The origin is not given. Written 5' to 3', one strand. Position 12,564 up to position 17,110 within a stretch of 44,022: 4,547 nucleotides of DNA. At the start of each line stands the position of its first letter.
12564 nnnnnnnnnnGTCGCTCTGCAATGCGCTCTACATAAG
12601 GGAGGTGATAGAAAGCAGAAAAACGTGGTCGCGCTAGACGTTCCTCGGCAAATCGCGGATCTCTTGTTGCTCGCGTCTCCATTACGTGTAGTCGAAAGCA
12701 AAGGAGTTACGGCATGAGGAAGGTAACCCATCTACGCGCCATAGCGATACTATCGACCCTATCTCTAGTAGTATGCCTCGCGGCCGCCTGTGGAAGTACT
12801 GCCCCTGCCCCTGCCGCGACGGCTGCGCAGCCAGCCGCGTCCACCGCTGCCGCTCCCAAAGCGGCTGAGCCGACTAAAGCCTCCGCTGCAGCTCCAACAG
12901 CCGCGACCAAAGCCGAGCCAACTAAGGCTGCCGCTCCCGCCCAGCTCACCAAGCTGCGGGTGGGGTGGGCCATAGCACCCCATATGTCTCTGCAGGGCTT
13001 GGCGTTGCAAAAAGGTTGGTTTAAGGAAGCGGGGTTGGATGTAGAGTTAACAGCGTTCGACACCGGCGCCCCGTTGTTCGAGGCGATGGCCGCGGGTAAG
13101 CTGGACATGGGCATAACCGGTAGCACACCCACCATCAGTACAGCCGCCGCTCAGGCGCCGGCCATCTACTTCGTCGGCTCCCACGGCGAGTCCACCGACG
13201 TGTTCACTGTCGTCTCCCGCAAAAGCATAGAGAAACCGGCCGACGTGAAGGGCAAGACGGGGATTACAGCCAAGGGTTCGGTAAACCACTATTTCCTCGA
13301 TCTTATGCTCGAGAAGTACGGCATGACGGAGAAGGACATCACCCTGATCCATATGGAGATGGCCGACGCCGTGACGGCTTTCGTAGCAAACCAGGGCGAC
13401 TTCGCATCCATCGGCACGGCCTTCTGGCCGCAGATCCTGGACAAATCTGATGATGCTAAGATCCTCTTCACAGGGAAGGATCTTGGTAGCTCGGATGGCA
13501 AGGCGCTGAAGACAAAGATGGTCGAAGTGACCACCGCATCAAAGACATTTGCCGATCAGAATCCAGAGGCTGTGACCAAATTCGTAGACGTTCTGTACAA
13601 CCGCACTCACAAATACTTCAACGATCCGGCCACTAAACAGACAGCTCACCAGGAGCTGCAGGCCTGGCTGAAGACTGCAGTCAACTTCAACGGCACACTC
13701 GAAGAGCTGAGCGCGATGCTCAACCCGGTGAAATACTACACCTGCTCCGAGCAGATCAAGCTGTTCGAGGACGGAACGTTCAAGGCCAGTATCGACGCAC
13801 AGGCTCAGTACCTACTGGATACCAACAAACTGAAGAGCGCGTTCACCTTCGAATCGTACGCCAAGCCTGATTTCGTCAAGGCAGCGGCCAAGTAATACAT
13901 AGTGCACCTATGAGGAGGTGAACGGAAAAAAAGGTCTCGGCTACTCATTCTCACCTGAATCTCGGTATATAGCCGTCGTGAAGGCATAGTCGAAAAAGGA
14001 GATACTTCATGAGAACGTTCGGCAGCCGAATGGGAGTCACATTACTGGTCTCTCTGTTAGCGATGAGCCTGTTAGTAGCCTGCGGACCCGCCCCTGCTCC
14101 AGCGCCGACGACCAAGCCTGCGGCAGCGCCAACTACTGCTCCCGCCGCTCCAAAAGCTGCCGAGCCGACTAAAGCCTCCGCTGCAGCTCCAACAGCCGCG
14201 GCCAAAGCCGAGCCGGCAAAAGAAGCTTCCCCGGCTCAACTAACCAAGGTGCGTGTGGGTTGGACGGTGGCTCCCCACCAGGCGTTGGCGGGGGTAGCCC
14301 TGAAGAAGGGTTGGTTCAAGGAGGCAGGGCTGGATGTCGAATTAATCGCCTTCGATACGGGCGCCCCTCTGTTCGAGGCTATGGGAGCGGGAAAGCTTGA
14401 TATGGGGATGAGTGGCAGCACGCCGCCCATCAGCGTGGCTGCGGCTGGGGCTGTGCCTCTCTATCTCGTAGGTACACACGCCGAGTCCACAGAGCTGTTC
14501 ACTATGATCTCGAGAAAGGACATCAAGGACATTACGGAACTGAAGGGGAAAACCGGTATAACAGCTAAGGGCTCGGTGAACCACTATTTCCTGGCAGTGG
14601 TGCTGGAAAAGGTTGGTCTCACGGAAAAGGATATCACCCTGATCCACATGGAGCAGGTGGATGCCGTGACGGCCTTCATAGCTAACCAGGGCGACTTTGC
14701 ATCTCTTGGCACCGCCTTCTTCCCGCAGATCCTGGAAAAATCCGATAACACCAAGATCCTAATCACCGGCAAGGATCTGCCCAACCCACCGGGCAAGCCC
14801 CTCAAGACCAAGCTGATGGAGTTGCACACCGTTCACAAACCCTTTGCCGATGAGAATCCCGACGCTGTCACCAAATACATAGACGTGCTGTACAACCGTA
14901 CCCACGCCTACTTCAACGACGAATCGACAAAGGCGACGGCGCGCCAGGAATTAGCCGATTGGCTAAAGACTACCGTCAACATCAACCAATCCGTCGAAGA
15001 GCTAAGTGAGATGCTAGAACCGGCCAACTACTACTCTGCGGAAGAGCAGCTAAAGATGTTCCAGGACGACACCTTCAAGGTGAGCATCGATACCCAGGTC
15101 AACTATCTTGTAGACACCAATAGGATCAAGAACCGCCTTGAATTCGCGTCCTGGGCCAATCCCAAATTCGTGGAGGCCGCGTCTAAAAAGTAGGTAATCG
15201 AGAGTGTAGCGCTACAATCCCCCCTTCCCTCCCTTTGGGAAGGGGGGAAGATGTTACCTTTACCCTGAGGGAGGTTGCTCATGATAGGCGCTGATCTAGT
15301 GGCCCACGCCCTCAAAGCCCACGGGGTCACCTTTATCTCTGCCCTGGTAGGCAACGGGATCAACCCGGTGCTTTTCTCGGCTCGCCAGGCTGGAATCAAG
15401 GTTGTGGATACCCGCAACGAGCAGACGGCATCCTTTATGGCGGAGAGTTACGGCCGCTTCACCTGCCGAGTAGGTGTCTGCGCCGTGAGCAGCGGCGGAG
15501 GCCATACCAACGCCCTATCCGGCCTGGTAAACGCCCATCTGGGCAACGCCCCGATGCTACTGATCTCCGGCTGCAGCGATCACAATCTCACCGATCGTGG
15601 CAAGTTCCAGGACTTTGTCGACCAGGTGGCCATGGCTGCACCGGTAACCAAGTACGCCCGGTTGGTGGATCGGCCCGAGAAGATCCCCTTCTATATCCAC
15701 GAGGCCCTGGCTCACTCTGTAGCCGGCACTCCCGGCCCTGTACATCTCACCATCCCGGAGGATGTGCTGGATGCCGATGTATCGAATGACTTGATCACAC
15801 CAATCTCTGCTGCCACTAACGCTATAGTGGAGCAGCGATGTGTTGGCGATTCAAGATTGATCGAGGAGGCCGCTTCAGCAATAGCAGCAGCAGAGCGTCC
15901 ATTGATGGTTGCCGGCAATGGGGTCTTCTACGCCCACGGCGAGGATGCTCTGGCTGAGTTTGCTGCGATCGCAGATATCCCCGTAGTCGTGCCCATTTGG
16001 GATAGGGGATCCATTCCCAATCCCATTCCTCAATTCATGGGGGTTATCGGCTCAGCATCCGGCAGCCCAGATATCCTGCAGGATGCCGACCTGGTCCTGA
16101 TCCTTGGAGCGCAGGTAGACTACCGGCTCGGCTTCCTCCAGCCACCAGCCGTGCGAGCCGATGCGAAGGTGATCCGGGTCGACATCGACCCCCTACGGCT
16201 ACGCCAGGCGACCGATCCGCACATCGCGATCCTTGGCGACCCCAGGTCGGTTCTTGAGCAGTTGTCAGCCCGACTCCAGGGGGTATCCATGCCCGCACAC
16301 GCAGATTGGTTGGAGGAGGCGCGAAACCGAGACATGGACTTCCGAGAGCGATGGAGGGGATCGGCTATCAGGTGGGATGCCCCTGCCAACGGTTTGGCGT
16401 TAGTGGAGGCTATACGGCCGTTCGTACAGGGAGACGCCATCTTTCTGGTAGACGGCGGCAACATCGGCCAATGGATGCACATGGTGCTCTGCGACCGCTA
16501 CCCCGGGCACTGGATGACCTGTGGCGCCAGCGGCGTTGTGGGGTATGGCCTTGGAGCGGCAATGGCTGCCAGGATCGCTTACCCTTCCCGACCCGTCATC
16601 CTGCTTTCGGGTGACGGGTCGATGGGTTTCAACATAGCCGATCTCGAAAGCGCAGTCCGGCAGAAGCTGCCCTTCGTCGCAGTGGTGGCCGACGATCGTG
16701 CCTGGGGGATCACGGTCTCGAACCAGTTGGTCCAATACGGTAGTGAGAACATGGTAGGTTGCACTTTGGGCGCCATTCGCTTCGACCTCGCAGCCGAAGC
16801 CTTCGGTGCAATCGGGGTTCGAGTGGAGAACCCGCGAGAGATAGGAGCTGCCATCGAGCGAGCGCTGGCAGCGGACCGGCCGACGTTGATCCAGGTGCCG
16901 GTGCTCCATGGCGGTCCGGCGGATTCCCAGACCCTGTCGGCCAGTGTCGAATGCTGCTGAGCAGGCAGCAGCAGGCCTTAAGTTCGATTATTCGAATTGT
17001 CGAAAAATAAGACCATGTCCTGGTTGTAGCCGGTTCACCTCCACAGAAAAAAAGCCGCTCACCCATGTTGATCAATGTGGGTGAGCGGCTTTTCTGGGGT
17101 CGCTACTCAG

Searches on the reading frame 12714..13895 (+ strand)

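Call 6: search_protein_families(library=pfam, proteins=[window:12714-13895:+])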
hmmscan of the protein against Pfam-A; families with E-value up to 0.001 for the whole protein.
window:12714-13895:+ (393 aa): 4 families
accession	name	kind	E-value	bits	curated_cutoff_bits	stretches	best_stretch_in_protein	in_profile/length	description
PF09084.16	NMT1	-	1.5e-26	94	20.5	1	96-306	9-214/216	NMT1/THI5 like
PF13379.11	NMT1_2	-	1.1e-13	52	24.7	1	76-311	3-247/252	NMT1-like family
PF04069.17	OpuAC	-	4.7e-09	36.7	21.2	1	103-294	24-226/257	Substrate binding domain of ABC-type glycine betaine transport system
PF12974.12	Phosphonate-bd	-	6.1e-08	32.8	27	1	104-247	25-180/242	ABC transporter, phosphonate, periplasmic substrate-binding protein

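Call 25: search_protein_families(library=ncbifam, proteins=[window:12714-13895:+], max_evalue=0.00001)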
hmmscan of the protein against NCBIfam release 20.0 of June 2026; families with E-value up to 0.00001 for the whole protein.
window:12714-13895:+ (393 aa): 6 families
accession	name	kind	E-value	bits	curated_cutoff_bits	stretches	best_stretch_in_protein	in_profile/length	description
TIGR01728.1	SsuA_fam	subfamily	4.9e-35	121.1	163.5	1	90-307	10-222/290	aliphatic sulfonate ABC transporter substrate-binding protein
TIGR01729.1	taurine_ABC_bnd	equivalog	1.8e-26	93.3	304.25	1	102-378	21-288/300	taurine ABC transporter substrate-binding protein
NF008553.0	PRK11480.1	equivalog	2.6e-19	69.6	490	1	102-387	45-318/320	taurine ABC transporter substrate-binding protein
NF008588.0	PRK11553.1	subfamily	7.9e-16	57.9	299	1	109-265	57-213/319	aliphatic sulfonate ABC transporter substrate-binding protein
NF040735.1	SBP_SaoX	equivalog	1.7e-11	43.8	300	1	81-292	5-209/330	ABC transporter substrate-binding subunit SaoX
TIGR03427.1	ABC_peri_uca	equivalog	1.3e-10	40.9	333.9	1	83-271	12-193/328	putative urea ABC transporter substrate-binding protein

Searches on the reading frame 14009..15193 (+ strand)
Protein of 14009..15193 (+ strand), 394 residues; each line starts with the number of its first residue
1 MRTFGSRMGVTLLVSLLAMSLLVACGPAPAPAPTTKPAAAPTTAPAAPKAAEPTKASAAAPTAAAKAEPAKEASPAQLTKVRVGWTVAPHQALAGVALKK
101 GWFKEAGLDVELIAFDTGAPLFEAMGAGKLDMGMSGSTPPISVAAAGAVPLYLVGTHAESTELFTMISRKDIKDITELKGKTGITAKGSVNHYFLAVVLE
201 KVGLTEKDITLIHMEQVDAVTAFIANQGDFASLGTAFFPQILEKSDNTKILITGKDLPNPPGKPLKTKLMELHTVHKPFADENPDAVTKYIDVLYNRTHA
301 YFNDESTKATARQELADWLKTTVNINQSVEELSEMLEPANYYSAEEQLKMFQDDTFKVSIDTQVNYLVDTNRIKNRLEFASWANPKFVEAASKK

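Call 6: search_protein_families(library=pfam, proteins=[window:14009-15193:+])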
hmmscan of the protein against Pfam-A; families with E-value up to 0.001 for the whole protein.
window:14009-15193:+ (394 aa): 4 families
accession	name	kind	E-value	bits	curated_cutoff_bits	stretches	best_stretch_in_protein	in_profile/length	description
PF09084.16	NMT1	-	1.5e-19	71.2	20.5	1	96-237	9-150/216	NMT1/THI5 like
PF13379.11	NMT1_2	-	3.9e-11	43.7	24.7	1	76-318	3-250/252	NMT1-like family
PF12974.12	Phosphonate-bd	-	7.7e-06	25.9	27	1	104-261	25-194/242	ABC transporter, phosphonate, periplasmic substrate-binding protein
PF04069.17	OpuAC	-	1.1e-05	25.6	21.2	1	81-294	3-226/257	Substrate binding domain of ABC-type glycine betaine transport system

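Call 25: search_protein_families(library=ncbifam, proteins=[window:14009-15193:+], max_evalue=0.00001)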
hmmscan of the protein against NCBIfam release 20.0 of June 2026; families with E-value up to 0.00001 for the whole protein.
window:14009-15193:+ (394 aa): 6 families
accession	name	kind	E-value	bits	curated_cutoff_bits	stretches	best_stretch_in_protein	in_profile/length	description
TIGR01728.1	SsuA_fam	subfamily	2.7e-34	118.7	163.5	1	81-315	1-232/290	aliphatic sulfonate ABC transporter substrate-binding protein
NF008588.0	PRK11553.1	subfamily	1.6e-17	63.4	299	1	107-259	55-207/319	aliphatic sulfonate ABC transporter substrate-binding protein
TIGR01729.1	taurine_ABC_bnd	equivalog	6.2e-17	62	304.25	1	102-388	21-299/300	taurine ABC transporter substrate-binding protein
NF008553.0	PRK11480.1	equivalog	5.2e-14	52.2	490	1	75-373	19-303/320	taurine ABC transporter substrate-binding protein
TIGR03427.1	ABC_peri_uca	equivalog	1.5e-11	44.1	333.9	1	82-324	11-241/328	putative urea ABC transporter substrate-binding protein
NF040735.1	SBP_SaoX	equivalog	2.6e-09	36.6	300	1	80-291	4-208/330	ABC transporter substrate-binding subunit SaoX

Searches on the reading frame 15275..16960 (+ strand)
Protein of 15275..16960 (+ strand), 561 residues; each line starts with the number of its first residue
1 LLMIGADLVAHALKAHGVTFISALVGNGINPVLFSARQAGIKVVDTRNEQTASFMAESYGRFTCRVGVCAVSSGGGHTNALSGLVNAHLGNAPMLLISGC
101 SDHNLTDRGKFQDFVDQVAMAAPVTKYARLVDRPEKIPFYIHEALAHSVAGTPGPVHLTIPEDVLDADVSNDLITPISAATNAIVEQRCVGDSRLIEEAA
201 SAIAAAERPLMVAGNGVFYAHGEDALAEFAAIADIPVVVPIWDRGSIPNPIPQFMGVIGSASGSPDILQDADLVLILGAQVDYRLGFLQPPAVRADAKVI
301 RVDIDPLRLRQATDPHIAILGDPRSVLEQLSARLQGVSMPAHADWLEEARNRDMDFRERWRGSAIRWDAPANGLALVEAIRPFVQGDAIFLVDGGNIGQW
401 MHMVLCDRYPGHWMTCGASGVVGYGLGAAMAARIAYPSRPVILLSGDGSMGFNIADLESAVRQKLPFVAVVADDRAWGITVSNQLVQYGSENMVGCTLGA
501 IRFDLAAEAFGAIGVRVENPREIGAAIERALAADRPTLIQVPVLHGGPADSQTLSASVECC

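Call 6: search_protein_families(library=pfam, proteins=[window:15275-16960:+])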
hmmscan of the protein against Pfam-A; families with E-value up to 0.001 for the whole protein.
window:15275-16960:+ (561 aa): 3 families
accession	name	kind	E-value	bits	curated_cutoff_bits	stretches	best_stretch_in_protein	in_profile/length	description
PF02775.26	TPP_enzyme_C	-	1.2e-32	113.2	21.9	1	393-541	1-151/151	Thiamine pyrophosphate enzyme, C-terminal TPP binding domain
PF02776.23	TPP_enzyme_N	-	1.9e-30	105.5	26.8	1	4-120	2-119/119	Thiamine pyrophosphate enzyme, N-terminal TPP binding domain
PF00205.28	TPP_enzyme_M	-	4.4e-28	98.1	30.4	1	196-330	1-137/137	Thiamine pyrophosphate enzyme, central domain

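Call 25: search_protein_families(library=ncbifam, proteins=[window:15275-16960:+], max_evalue=0.00001)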
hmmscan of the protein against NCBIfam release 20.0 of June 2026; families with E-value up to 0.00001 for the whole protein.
window:15275-16960:+ (561 aa): 52 families (the best 25 are shown)
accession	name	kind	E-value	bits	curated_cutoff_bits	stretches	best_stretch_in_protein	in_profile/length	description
NF004516.0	PRK05858.1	equivalog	3e-89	300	587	1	5-541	13-533/548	acetolactate synthase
TIGR00118.1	acolac_lg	equivalog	2.9e-88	296.7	538.35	1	3-543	1-534/557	biosynthetic-type acetolactate synthase large subunit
NF058623.1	HdaclCoAlyACT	equivalog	4.3e-86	289.8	600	1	6-543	13-540/575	2-hydroxyacyl-CoA lyase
NF006122.0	PRK08266.1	subfamily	2.8e-83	280.3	571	1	3-546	4-527/543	hypothetical protein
NF006187.0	PRK08322.1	equivalog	2.9e-83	280.1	509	1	4-543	3-528/548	acetolactate synthase large subunit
NF006052.0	PRK08199.1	subfamily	3.6e-83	279.7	539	1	5-545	10-539/559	thiamine pyrophosphate protein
NF004710.0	PRK06048.1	equivalog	2e-79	267.5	976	1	3-543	8-537/561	acetolactate synthase large subunit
NF006524.0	PRK08978.1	equivalog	1.2e-78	264.8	738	1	3-542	1-523/548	acetolactate synthase 2 catalytic subunit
NF006378.0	PRK08617.1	equivalog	1.3e-77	261.4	510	1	4-543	9-538/556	acetolactate synthase AlsS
NF006016.1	PRK08155.1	equivalog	2e-77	260.9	870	1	3-543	3-532/554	acetolactate synthase large subunit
NF004919.0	PRK06276.1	equivalog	5.8e-76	256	866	1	3-541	1-536/582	acetolactate synthase large subunit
NF006721.0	PRK09259.1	equivalog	8.3e-76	255.8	557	1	5-543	17-550/574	oxalyl-CoA decarboxylase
NF005712.0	PRK07524.1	subfamily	3e-74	250.4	500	1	11-541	11-527/536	5-guanidino-2-oxopentanoate decarboxylase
NF005860.0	PRK07789.1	equivalog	6.8e-72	242.7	881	1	3-543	34-578/615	acetolactate synthase large subunit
NF006319.0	PRK08527.1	equivalog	1.8e-71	241.3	905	1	3-543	4-538/565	acetolactate synthase large subunit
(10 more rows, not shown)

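Call 74: search_solved_structures(query=window:15275-16960:+, max_evalue=1e-40)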
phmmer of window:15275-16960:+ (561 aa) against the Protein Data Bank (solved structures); distinct sequences matched with E-value up to 1e-40: 53.
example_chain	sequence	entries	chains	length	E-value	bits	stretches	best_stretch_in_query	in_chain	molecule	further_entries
8vzc_A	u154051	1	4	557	1.1e-72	248.9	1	5-543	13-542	Oxalyl-CoA decarboxylase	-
8vzf_A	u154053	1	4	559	1.1e-72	248.9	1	5-543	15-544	2-Hydroxyacyl-CoA Lyase/Synthase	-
8vza_A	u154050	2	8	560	1.1e-72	248.9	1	5-543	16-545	2-Hydroxyacyl-CoA lyase/Synthase | Oxalyl-CoA decarboxylase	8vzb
6xn8_A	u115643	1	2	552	1.9e-68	234.9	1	5-552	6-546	2-hydroxyacyl-CoA lyase 1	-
8vzj_A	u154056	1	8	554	3.7e-66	227.4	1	4-543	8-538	Oxalyl-CoA decarboxylase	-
8vzk_A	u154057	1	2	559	8.6e-66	226.2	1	5-543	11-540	Oxalyl-CoA decarboxylase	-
8vzd_A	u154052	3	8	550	2.9e-65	224.4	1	3-544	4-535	2-Hydroxyacyl-CoA Lyase/Synthase TbHACS | Oxalyl-CoA decarboxylase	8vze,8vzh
8y8m_A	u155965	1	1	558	2.4e-62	214.8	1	3-543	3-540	Thiamine pyrophosphate-binding protein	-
8y7s_A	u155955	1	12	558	2.8e-62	214.6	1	3-543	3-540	Thiamine pyrophosphate-binding protein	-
3iae_A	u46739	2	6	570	6.8e-61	210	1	3-544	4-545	Benzaldehyde lyase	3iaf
6lpi_A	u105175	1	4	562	7.5e-61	209.8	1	4-542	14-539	Acetolactate synthase isozyme 1 large subunit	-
2ag0_A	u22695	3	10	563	2e-60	208.5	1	3-544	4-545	benzaldehyde lyase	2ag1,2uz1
2uz1_B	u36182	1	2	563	2e-60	208.4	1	3-543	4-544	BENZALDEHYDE LYASE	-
3d7k_A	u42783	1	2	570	2.1e-60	208.4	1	3-544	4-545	Benzaldehyde lyase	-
4qpz_A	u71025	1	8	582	4.1e-60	207.4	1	3-544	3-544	Formolase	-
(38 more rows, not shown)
